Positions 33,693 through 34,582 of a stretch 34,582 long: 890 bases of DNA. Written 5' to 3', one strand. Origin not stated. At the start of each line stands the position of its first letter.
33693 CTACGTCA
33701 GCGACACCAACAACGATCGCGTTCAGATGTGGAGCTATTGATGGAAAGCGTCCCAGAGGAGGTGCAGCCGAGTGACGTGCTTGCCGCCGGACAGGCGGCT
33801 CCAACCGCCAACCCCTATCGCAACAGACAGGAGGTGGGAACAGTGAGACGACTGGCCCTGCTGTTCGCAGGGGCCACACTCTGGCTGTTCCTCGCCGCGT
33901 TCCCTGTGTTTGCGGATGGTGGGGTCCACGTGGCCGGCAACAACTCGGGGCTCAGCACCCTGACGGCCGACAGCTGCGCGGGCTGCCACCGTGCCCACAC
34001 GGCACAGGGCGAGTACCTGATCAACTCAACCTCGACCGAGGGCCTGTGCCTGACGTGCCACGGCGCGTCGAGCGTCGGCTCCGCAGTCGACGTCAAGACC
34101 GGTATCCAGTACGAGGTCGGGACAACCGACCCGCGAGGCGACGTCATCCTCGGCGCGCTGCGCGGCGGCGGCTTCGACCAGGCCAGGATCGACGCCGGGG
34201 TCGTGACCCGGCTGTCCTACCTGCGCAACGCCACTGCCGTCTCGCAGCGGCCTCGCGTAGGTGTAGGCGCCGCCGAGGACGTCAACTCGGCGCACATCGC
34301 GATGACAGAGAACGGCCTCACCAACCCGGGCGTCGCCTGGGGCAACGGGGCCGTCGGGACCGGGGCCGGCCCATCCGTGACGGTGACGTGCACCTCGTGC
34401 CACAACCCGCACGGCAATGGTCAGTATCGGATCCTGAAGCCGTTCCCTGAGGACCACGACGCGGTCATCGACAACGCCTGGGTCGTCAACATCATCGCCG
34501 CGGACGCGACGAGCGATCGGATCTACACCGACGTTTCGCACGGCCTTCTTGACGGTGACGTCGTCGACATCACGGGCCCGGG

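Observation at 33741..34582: Multihaem cytochrome c ORF that runs off the window and is absent from the supplied ORF track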

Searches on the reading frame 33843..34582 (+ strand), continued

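Call 87: search_protein_families(library=pfam, proteins=[L006:5508-7052:+, L006:7128-8453:+, L006:8450-10741:+, L006:11140-12603:+, L002:19303-21009:+, L002:7196-7642:+, L002:14042-15526:+], max_evalue=0.001)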
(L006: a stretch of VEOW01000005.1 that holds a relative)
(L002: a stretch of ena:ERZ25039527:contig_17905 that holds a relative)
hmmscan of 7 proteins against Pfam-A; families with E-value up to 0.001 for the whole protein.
L006:5508-7052:+ (514 aa): 5 families
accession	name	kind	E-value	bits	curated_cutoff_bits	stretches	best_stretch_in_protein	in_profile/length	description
PF09699.15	Paired_CXXCH_1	-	1.2e-19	70.2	20.6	1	41-76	5-39/41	Doubled CXXCH motif (Paired_CXXCH_1)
PF14522.11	Cytochrome_C7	-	2.4e-08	34.1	24.8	0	394-494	13-67/67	Cytochrome c7 and related cytochrome c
PF22113.1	Mtrc-MtrF_II-IV_dom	-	1.3e-06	28.5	30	0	40-80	4-42/176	Outer membrane cytochrome MtrC/MtrF-like, domains II/IV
PF14537.11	Cytochrom_c3_2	-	0.00016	22.5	25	0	44-76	8-36/79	Cytochrome c3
PF13442.11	Cytochrome_CBB3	-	0.0008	20.1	27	0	394-414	11-27/68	Cytochrome C oxidase, cbb3-type, subunit III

L006:7128-8453:+ (441 aa): 4 families
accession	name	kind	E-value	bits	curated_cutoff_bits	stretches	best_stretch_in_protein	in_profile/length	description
PF09699.15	Paired_CXXCH_1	-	2.5e-19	69.1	20.6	1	57-91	5-38/41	Doubled CXXCH motif (Paired_CXXCH_1)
PF14537.11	Cytochrom_c3_2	-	3e-08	34.5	25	0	341-390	25-71/79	Cytochrome c3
PF14522.11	Cytochrome_C7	-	3.1e-08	33.8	24.8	1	342-427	13-67/67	Cytochrome c7 and related cytochrome c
PF22113.1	Mtrc-MtrF_II-IV_dom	-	1.5e-07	31.5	30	0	335-388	113-168/176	Outer membrane cytochrome MtrC/MtrF-like, domains II/IV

L006:8450-10741:+ (763 aa): 4 families
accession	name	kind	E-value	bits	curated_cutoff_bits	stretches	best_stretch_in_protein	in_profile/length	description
PF09699.15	Paired_CXXCH_1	-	1.2e-14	54.1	20.6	1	363-399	5-39/41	Doubled CXXCH motif (Paired_CXXCH_1)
PF14537.11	Cytochrom_c3_2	-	3.8e-08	34.1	25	0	355-397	49-79/79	Cytochrome c3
PF22113.1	Mtrc-MtrF_II-IV_dom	-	4.2e-08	33.4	30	1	362-520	4-131/176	Outer membrane cytochrome MtrC/MtrF-like, domains II/IV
PF14522.11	Cytochrome_C7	-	8.2e-08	32.4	24.8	0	362-402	10-54/67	Cytochrome c7 and related cytochrome c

L006:11140-12603:+ (487 aa): 12 families
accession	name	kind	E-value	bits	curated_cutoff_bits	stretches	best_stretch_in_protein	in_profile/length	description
PF13414.12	TPR_11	-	1.4e-12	47.5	26.8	1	374-410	5-41/42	TPR repeat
PF13431.12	TPR_17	-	1.2e-11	44.3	24.4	0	386-410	2-26/34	Tetratricopeptide repeat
PF07719.23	TPR_2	-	1.7e-11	43.7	27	1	365-396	3-34/34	Tetratricopeptide repeat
PF00515.34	TPR_1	-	2.7e-10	40.1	27.8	1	365-396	3-34/34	Tetratricopeptide repeat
PF14559.12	TPR_19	-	9.7e-09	35.9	25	0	321-365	16-60/68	Tetratricopeptide repeat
PF23914.1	TPR_CcmH_CycH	-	1.5e-05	25.3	42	1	317-431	38-153/158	Cytochrome c-type biogenesis protein H TPR domain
PF13428.12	TPR_14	-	1.9e-05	25.4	23.5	0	365-404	3-42/44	Tetratricopeptide repeat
PF12895.13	ANAPC3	-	2.8e-05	24.8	27.2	1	320-385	13-78/82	Anaphase-promoting complex, cyclosome, subunit 3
PF13432.12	TPR_16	-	3.8e-05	24.5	32.7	1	369-417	3-51/65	Tetratricopeptide repeat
PF13181.12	TPR_8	-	4e-05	23.9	25.7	0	365-396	3-34/34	Tetratricopeptide repeat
PF13174.12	TPR_6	-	9.9e-05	23.2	26.3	0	365-395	2-32/33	Tetratricopeptide repeat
PF14561.12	TPR_20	-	0.0008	20.1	25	0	311-349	4-42/90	Tetratricopeptide repeat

L002:19303-21009:+ (568 aa): 2 families
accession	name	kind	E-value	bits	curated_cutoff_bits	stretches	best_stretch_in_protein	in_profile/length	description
PF03264.19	Cytochrom_NNT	-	1.6e-10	41.5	24.1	1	65-199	4-154/174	NapC/NirT cytochrome c family, N-terminal region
PF14522.11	Cytochrome_C7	-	2.6e-05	24.4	24.8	0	395-433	43-67/67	Cytochrome c7 and related cytochrome c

L002:7196-7642:+ (148 aa): 1 family
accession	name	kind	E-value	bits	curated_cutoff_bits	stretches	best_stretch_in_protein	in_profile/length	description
PF00355.32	Rieske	-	1.2e-08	35.2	20.3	1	62-123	26-88/88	Rieske [2Fe-2S] domain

L002:14042-15526:+ (494 aa): 7 families
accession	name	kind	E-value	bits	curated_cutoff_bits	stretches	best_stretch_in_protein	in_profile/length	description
PF13414.12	TPR_11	-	2.7e-13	49.8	26.8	2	299-337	3-41/42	TPR repeat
PF13473.12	Cupredoxin_1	-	9.3e-10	38.9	27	1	411-492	28-104/104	Cupredoxin-like domain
PF13431.12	TPR_17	-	3.6e-08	33.5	24.4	0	313-341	2-30/34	Tetratricopeptide repeat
PF07719.23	TPR_2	-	4.4e-06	26.8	27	0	292-323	3-34/34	Tetratricopeptide repeat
PF13428.12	TPR_14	-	2.7e-05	24.8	23.5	0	292-331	3-42/44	Tetratricopeptide repeat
PF14559.12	TPR_19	-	0.00018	22.2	25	0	249-296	18-67/68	Tetratricopeptide repeat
PF00515.34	TPR_1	-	0.00085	19.5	27.8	0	293-323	4-34/34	Tetratricopeptide repeat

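Call 88: search_protein_representatives(alignment_id=A2)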
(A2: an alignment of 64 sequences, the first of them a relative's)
Query: 64 sequences, 398 profile positions. Proteins with E-value up to 0.001 (for the whole library): 1777; up to 1e-10: 977; up to 1e-30: 391. The best 150 are listed.
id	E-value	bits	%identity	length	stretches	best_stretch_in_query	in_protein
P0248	4.0e-166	569.5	-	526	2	1-228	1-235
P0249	8.3e-166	568.5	-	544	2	1-270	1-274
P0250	4.0e-155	533.3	-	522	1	1-391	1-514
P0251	5.4e-148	509.8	-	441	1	1-391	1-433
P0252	1.0e-146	505.7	-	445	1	9-398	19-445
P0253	4.1e-146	503.6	-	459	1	2-398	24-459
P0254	4.6e-146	503.5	-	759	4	1-287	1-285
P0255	5.2e-145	500.0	-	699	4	8-269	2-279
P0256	4.1e-144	497.0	-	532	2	3-258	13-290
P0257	1.2e-142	492.3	-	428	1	1-398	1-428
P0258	1.3e-142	492.1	-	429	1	8-398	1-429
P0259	3.7e-142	490.6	-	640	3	1-269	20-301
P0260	2.6e-141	487.8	-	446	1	1-384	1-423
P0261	1.1e-140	485.7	-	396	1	1-388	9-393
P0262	1.5e-140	485.3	-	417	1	1-398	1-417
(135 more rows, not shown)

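Call 93: search_protein_families(library=ncbifam, proteins=[L006:5508-7052:+, P0001], max_evalue=0.01)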
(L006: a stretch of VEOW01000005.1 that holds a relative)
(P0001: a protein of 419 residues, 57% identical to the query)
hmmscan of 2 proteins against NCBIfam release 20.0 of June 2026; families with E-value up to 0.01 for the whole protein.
L006:5508-7052:+ (514 aa): 3 families
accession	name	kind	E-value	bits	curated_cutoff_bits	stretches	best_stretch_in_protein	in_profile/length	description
TIGR01905.1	paired_CXXCH_1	subfamily_domain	1.3e-17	63.4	25.2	2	43-76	7-39/41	doubled CXXCH domain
TIGR03508.1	decahem_SO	subfamily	4.3e-12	46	192.2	2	43-81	190-227/258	DmsE family decaheme c-type cytochrome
NF041028.1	decahem_GSU2203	exception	0.00046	19.5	325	0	43-75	126-157/317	GSU2203 family decaheme c-type cytochrome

P0001 (419 aa): 5 families
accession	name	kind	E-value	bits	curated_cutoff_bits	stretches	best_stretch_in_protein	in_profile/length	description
TIGR01905.1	paired_CXXCH_1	subfamily_domain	1.2e-15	57.2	25.2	1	41-75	5-38/41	doubled CXXCH domain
TIGR03508.1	decahem_SO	subfamily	7.4e-11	42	192.2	1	42-83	189-229/258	DmsE family decaheme c-type cytochrome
NF041028.1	decahem_GSU2203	exception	4.7e-06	26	325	0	44-74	127-156/317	GSU2203 family decaheme c-type cytochrome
NF047727.1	4hemeCytCCctA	equivalog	0.0025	17.9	180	0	352-399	58-105/109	tetraheme c-type cytochrome CctA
TIGR03153.1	cytochr_NrfH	equivalog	0.0037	17.3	134.2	0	33-73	93-133/138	cytochrome c nitrite reductase small subunit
